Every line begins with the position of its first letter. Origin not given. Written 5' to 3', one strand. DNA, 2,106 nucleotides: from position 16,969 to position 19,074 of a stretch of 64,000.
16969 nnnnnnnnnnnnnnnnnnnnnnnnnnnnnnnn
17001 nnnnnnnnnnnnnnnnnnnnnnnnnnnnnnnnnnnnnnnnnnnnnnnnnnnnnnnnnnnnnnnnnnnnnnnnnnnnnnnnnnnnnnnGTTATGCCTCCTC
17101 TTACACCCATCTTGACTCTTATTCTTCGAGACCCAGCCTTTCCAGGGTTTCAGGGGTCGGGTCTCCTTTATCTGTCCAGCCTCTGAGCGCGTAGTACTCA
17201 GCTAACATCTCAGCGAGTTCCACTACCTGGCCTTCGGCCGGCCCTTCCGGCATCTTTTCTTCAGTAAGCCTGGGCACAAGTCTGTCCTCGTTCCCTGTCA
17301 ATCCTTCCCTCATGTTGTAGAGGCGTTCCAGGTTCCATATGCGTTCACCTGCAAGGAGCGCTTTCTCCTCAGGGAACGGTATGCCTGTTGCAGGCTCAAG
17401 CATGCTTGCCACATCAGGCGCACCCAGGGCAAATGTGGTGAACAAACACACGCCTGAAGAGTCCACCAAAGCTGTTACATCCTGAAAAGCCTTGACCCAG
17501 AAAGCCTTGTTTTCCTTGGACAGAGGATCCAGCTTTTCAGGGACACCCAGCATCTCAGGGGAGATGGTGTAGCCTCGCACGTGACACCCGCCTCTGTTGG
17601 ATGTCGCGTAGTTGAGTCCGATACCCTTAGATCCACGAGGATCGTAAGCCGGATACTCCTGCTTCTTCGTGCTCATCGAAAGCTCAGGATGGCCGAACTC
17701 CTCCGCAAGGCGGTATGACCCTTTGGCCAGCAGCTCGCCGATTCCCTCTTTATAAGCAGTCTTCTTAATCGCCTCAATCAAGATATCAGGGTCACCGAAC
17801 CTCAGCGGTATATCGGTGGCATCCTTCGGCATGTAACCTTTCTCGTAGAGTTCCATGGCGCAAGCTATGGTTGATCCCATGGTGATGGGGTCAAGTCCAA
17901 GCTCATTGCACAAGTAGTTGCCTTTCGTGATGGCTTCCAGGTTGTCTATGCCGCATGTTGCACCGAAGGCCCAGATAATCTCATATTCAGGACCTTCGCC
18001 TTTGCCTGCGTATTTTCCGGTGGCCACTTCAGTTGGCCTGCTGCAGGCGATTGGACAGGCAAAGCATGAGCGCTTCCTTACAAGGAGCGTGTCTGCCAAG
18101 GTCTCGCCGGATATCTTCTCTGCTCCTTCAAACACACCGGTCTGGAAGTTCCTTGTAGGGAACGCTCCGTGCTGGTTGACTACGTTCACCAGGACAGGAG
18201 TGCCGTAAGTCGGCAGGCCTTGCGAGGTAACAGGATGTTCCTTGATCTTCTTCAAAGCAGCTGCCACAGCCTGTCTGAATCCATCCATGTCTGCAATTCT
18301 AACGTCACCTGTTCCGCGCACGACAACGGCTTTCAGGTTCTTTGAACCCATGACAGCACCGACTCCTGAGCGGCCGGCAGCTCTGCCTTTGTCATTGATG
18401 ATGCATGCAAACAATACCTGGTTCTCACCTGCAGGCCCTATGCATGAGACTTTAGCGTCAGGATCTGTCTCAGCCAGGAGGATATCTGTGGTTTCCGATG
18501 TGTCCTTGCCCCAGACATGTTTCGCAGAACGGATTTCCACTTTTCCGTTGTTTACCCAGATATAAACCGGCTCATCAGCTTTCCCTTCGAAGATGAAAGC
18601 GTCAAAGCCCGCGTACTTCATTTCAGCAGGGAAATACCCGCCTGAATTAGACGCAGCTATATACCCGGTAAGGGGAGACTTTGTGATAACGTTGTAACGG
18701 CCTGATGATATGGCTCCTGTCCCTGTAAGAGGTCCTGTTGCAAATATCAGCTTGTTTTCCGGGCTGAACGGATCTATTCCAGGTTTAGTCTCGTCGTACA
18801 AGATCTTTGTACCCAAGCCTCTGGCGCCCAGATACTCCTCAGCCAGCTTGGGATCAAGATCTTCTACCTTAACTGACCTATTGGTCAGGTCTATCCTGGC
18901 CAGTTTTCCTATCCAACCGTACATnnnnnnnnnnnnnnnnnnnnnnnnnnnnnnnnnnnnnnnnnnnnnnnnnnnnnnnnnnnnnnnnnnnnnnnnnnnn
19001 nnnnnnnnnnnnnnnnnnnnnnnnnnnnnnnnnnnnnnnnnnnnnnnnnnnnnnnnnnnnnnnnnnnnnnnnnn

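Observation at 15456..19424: AorABC-type NAD-linked tungsten aldehyde oxidoreductase operon in a Firmicute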

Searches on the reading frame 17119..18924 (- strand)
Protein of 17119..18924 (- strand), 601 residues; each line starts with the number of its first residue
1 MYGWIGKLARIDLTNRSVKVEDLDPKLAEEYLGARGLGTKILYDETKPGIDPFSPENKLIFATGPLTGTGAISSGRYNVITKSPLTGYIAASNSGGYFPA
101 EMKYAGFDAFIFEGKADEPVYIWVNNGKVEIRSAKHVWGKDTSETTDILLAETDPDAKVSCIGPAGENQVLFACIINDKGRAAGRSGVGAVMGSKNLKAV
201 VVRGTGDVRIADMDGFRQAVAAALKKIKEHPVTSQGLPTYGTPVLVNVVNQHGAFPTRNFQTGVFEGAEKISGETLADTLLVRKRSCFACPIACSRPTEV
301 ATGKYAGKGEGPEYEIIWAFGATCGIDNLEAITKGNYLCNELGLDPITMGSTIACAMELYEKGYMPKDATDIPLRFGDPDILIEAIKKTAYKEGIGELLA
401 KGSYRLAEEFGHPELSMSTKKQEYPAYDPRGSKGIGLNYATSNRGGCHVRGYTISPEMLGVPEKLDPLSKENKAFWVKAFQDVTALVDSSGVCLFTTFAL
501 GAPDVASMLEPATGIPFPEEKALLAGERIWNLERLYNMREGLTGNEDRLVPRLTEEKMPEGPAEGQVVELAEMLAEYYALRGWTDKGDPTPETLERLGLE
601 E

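Call 3: search_protein_families(library=pfam, proteins=[window:17119-18924:-])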
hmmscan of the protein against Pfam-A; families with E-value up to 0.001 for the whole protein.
window:17119-18924:- (601 aa): 2 families
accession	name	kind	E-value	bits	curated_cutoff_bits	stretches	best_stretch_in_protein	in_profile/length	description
PF01314.23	AFOR_C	-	1.4e-154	515.4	27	1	219-599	2-385/385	Aldehyde ferredoxin oxidoreductase, domains 2 & 3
PF02730.20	AFOR_N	-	7.1e-89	297.3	29.8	1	6-205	1-199/199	Aldehyde ferredoxin oxidoreductase, N-terminal domain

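Call 4: search_protein_families(library=ncbifam, proteins=[window:17119-18924:-])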
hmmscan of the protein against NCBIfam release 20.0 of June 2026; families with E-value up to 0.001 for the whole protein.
window:17119-18924:- (601 aa): 2 families
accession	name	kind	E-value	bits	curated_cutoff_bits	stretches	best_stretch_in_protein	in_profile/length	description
NF007354.0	PRK09849.1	equivalog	8.5e-80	269.2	868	1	2-224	6-227/703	aldehyde ferredoxin oxidoreductase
NF040818.1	GAPOR_Arch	equivalog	4.9e-12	44.9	1300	1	10-131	7-125/654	glyceraldehyde-3-phosphate:ferredoxin oxidoreductase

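Call 6: search_solved_structures(query=window:17119-18924:-, max_evalue=1e-10)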
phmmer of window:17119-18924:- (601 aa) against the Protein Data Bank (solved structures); distinct sequences matched with E-value up to 1e-10: 9.
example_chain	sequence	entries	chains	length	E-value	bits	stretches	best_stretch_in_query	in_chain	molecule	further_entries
9mqx_D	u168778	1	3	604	2e-249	832.5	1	1-599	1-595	Aldehyde:ferredoxin oxidoreductase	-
1aor_A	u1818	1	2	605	3e-209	699.8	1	1-601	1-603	ALDEHYDE FERREDOXIN OXIDOREDUCTASE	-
9g7j_A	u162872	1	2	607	4e-199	666.4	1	1-601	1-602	Aldehyde ferredoxin oxidoreductase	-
8c0z_A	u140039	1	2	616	2.6e-198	663.7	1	3-599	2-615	Aldehyde:ferredoxin oxidoreductase,tungsten-containing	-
9q1t_A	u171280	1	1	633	2.3e-137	462.4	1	3-600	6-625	Tungsten-dependent aldehyde oxidoreductase WOR83 from Haloferax volcanii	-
1b25_A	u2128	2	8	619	4.5e-94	319.4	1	1-600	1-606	PROTEIN (FORMALDEHYDE FERREDOXIN OXIDOREDUCTASE) | FORMALDEHYDE FERREDOXIN OXIDOREDUCTASE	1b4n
4z3w_A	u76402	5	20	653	1.5e-72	248.3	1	2-413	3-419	Benzoyl-CoA reductase, putative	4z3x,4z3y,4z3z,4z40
6x6u_A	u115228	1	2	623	1.5e-62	215.3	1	1-600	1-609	Formaldehyde:ferredoxin oxidoreductase wor5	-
6x1o_A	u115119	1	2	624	1.5e-62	215.3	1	1-600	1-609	Formaldehyde:ferredoxin oxidoreductase wor5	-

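Call 20: find_homologous_proteins(query=window:17119-18924:-, max_evalue=1e-50)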
Query window:17119-18924:- (601 aa): 8000 proteins with E <= 1e-50 among 8000 candidates; the best 120 are listed.
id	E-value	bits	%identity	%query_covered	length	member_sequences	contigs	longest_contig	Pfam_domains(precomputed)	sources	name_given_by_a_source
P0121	0.0e+0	1256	90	100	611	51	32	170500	PF02730.21,PF01314.24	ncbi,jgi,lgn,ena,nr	ncbi:MAG TPA: aldehyde ferredoxin oxidoreductase family protein [Firmicutes bacterium]|jgi:aldehyde:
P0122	0.0e+0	1149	81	100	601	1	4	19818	PF02730.21,PF01314.24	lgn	-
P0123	0.0e+0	1146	81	100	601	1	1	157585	PF02730.21,PF01314.24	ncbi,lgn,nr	ncbi:MAG: aldehyde:ferredoxin oxidoreductase [Bacillota bacterium]|nr:aldehyde:ferredoxin oxidoreduc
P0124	0.0e+0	1145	81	100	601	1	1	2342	PF02730.21,PF01314.24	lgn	-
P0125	0.0e+0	1143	81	100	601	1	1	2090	PF02730.21,PF01314.24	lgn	-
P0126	0.0e+0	1142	81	100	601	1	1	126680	PF02730.21,PF01314.24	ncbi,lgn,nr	ncbi:MAG: aldehyde ferredoxin oxidoreductase family protein [Firmicutes bacterium]|nr:aldehyde ferre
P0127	0.0e+0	1142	81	100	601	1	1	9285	PF02730.21,PF01314.24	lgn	-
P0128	0.0e+0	1142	81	100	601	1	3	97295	PF02730.21,PF01314.24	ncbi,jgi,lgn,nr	ncbi:MAG: aldehyde ferredoxin oxidoreductase family protein [Firmicutes bacterium]|nr:aldehyde ferre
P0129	0.0e+0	1139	81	100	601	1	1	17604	PF02730.21,PF01314.24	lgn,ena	-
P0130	0.0e+0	1138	81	100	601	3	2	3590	PF02730.21,PF01314.24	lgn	-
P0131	0.0e+0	1132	80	100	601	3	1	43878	PF02730.21,PF01314.24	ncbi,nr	ncbi:MAG: aldehyde ferredoxin oxidoreductase family protein [Bacillota bacterium]|nr:aldehyde ferred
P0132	0.0e+0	1127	80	100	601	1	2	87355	PF02730.21,PF01314.24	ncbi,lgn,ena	-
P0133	0.0e+0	1115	80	100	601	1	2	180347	PF02730.21,PF01314.24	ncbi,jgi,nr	ncbi:MAG: aldehyde ferredoxin oxidoreductase family protein [Firmicutes bacterium]|jgi:aldehyde:ferr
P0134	0.0e+0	1105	79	100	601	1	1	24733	PF02730.21,PF01314.24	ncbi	ncbi:MAG: aldehyde ferredoxin oxidoreductase family protein [Clostridia bacterium]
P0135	0.0e+0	1085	77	100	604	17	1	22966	PF02730.21,PF01314.24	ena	-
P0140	3.5e-288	975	69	100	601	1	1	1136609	PF02730.21,PF01314.24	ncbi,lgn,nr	ncbi:MAG: aldehyde ferredoxin oxidoreductase family protein [Firmicutes bacterium]|nr:aldehyde ferre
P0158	7.1e-267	905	66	100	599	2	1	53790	PF02730.21,PF01314.24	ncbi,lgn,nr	ncbi:MAG: aldehyde:ferredoxin oxidoreductase [Moorella sp. (in: firmicutes)]|nr:aldehyde:ferredoxin 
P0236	1.4e-255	868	63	100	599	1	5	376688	PF02730.21,PF01314.24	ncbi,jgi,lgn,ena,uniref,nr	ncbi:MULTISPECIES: aldehyde ferredoxin oxidoreductase family protein [unclassified Candidatus Fracki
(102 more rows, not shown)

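Call 21: find_related_loci(query=window:17119-18924:-, collection=genome_contigs, flank=8000)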
Query window:17119-18924:- (601 aa) in genome_contigs; peptide patterns used: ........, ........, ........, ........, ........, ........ (x = any residue, [..] = any of these).
198 stretches matched a pattern; 119 encode a relative of the query (tblastn E <= 1e-3); the best 80 are kept; 80 distinct loci.
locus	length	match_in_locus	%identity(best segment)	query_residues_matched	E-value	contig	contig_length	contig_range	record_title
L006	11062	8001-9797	90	1-599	0e+0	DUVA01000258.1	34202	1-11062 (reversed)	MAG TPA_asm: Bacillota bacterium isolate AS08sgBPME_304 308237_AS08, whole genome shotgun sequence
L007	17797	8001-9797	89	1-599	0e+0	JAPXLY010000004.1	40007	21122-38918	MAG: Bacillota bacterium isolate binned_ad_5.35 NODE_941_length_40007_cov_15.318531, whole genome shotgun sequence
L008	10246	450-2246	89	1-599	0e+0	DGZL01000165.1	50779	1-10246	MAG TPA_asm: Firmicutes bacterium UBA4981 UBA4981_contig_6301, whole genome shotgun sequence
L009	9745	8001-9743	89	1-581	0e+0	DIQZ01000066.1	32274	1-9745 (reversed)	MAG TPA_asm: Firmicutes bacterium UBA5449 UBA5449_contig_2478, whole genome shotgun sequence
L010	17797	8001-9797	81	1-599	0e+0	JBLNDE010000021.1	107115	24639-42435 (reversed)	MAG: Bacillota bacterium isolate MAG107 PRJNA950955_bin16_renamed_20, whole genome shotgun sequence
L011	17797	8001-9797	80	1-599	0e+0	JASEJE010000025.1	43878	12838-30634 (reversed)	MAG: Bacillota bacterium isolate Yes71-24 NODE_25_length_43878_cov_67.842024, whole genome shotgun sequence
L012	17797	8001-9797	80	1-599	0e+0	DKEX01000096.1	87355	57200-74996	MAG TPA_asm: Firmicutes bacterium UBA6811 UBA6811_contig_14464, whole genome shotgun sequence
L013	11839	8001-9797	77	1-599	0e+0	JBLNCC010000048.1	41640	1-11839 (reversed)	MAG: Betaproteobacteria bacterium isolate MAG135 PRJNA950955_bin41_renamed_47, whole genome shotgun sequence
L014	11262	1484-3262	79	1-593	0e+0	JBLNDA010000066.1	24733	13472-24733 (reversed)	MAG: Clostridia bacterium isolate MAG111 PRJNA950955_bin2_renamed_66, whole genome shotgun sequence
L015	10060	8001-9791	62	1-599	0e+0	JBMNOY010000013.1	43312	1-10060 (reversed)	MAG: Syntrophomonadaceae bacterium isolate SBF912SR2HQ0010 scaffold_3468_c1, whole genome shotgun sequence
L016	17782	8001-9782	58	3-599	0e+0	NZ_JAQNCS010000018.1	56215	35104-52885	Deferribacter abyssi strain JR contig00018, whole genome shotgun sequence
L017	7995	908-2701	58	2-599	0e+0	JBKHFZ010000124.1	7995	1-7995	MAG: Spirochaetaceae bacterium isolate D1M06_11 NODE_8303_length_7995_cov_7.647985, whole genome shotgun sequence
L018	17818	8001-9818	57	1-599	0e+0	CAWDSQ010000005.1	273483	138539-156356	MAG: uncultured delta proteobacterium isolate MFD04716.bin.2.188 genome assembly, contig: contig_15237, whole genome sho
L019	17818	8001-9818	57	1-599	0e+0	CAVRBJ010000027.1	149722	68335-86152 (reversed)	MAG: uncultured delta proteobacterium isolate MFD00032.bin.2.161 genome assembly, contig: contig_58758, whole genome sho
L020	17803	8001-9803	55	1-600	0e+0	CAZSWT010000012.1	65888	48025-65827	MAG TPA_asm: uncultured Desulfobacteraceae bacterium isolate binchicken_co100_259 genome assembly, contig: NODE_571_leng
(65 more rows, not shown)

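Call 31: find_encoding_contigs(protein=P0158, flank=6000, max_places=1)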
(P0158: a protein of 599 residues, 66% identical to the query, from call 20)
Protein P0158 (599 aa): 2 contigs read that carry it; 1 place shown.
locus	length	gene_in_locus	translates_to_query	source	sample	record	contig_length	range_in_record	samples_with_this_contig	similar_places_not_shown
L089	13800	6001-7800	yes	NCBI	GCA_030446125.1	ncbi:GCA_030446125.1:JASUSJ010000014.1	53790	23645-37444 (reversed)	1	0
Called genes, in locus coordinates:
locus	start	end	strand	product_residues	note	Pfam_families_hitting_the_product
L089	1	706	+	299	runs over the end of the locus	PF01435:Peptidase_M48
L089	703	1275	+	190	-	PF22742:PspAB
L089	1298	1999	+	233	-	PF04012:PspA_IM30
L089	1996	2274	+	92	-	PF22743:PspAA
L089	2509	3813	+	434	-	PF00395:SLH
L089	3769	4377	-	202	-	PF09335:VTT_dom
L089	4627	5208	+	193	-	-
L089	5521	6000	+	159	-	PF25160:LdpA_Fe-S-bd (faint), PF13237:Fer4_10 (weak), PF13247:Fer4_11, PF12838:Fer4_7, PF00037:Fer4 (weak), PF12797:Fer4_2 (weak), PF14697:Fer4_21 (weak), PF12837:Fer4_6 (weak), +4 more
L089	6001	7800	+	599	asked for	PF02730:AFOR_N, PF01314:AFOR_C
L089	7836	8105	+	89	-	PF02597:ThiS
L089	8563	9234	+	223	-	PF13483:Lactamase_B_3, PF12706:Lactamase_B_2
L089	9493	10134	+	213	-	PF01205:Impact_N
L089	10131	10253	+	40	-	-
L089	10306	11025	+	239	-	PF07486:Hydrolase_2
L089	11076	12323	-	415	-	PF00994:MoCF_biosynth, PF18146:CinA_KH, PF02464:CinA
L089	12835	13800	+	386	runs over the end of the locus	PF00089:Trypsin, PF13365:Trypsin_2, PF00595:PDZ, PF04495:GRASP55_65 (weak), PF13180:PDZ_2, PF17820:PDZ_6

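Call 32: find_encoding_contigs(protein=P0140, flank=6000, max_places=1)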
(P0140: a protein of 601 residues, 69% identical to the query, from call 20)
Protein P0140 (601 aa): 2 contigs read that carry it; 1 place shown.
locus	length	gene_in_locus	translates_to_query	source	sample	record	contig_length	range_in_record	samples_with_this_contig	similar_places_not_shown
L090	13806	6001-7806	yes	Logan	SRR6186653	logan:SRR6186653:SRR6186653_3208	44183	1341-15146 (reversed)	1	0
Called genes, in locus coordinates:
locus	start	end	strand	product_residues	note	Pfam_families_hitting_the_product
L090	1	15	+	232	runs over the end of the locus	PF01177:Asp_Glu_race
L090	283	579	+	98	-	PF08666:SAF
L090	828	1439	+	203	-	PF01902:Diphthami_syn_2_N, PF28410:Diphthami_syn_2_C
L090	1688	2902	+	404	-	PF07690:MFS_1, PF06779:MFS_4 (weak), PF07690:MFS_1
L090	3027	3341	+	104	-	PF00269:SASP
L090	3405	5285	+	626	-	PF02730:AFOR_N, PF01314:AFOR_C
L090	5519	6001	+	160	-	PF13247:Fer4_11, PF13237:Fer4_10, PF12838:Fer4_7, PF13187:Fer4_9 (weak), PF25160:LdpA_Fe-S-bd (weak), PF00037:Fer4, PF12797:Fer4_2 (weak), PF12837:Fer4_6 (weak), +3 more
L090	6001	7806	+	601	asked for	PF02730:AFOR_N, PF01314:AFOR_C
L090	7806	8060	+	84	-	PF02597:ThiS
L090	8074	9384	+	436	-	PF01266:DAO (faint), PF07992:Pyr_redox_2, PF13241:NAD_binding_7 (faint), PF00070:Pyr_redox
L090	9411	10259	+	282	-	PF02548:Pantoate_transf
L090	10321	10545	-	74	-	PF09527:ATPase_gene1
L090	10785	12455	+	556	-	PF00795:CN_hydrolase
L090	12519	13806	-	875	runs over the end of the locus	?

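Call 33: find_encoding_contigs(protein=P0236, flank=6000, max_places=1)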
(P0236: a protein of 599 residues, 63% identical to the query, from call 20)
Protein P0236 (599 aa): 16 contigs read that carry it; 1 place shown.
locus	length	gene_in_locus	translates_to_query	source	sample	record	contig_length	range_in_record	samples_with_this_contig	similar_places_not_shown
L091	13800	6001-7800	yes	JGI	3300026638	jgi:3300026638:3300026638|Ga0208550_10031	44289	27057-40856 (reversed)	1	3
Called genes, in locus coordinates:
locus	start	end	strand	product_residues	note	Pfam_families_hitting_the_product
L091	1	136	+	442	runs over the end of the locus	PF00919:UPF0004, PF04055:Radical_SAM, PF18693:TRAM_2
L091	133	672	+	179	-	PF01066:CDP-OH_P_transf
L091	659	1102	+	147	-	PF04608:PgpA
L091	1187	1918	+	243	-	PF20730:YetF_N (weak), PF04239:DUF421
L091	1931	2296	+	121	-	PF14276:DUF4363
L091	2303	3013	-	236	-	PF00037:Fer4 (faint), PF12838:Fer4_7 (weak), PF13187:Fer4_9 (weak), PF13484:Fer4_16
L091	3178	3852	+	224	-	-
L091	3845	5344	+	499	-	PF00004:AAA, PF07724:AAA_2 (faint), PF17862:AAA_lid_3, PF01434:Peptidase_M41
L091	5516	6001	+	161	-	PF13187:Fer4_9 (weak), PF13237:Fer4_10, PF13247:Fer4_11, PF14697:Fer4_21, PF12838:Fer4_7, PF25160:LdpA_Fe-S-bd (weak), PF13187:Fer4_9 (weak), PF00037:Fer4 (weak), +6 more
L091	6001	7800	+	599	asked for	PF02730:AFOR_N, PF01314:AFOR_C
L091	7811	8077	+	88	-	PF02597:ThiS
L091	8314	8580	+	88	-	-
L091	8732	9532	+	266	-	PF04542:Sigma70_r2, PF04539:Sigma70_r3 (weak), PF08281:Sigma70_r4_2 (faint), PF04545:Sigma70_r4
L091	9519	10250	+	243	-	PF09551:Spore_II_R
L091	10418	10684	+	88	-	PF05239:PRC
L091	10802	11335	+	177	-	PF02663:FmdE, PF01258:zf-dskA_traR (weak)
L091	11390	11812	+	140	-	PF01402:RHH_1, PF08753:NikR_C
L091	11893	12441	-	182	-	PF04982:TM_HPP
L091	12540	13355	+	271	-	PF02578:Cu-oxidase_4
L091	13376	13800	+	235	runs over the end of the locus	PF00072:Response_reg, PF00486:Trans_reg_C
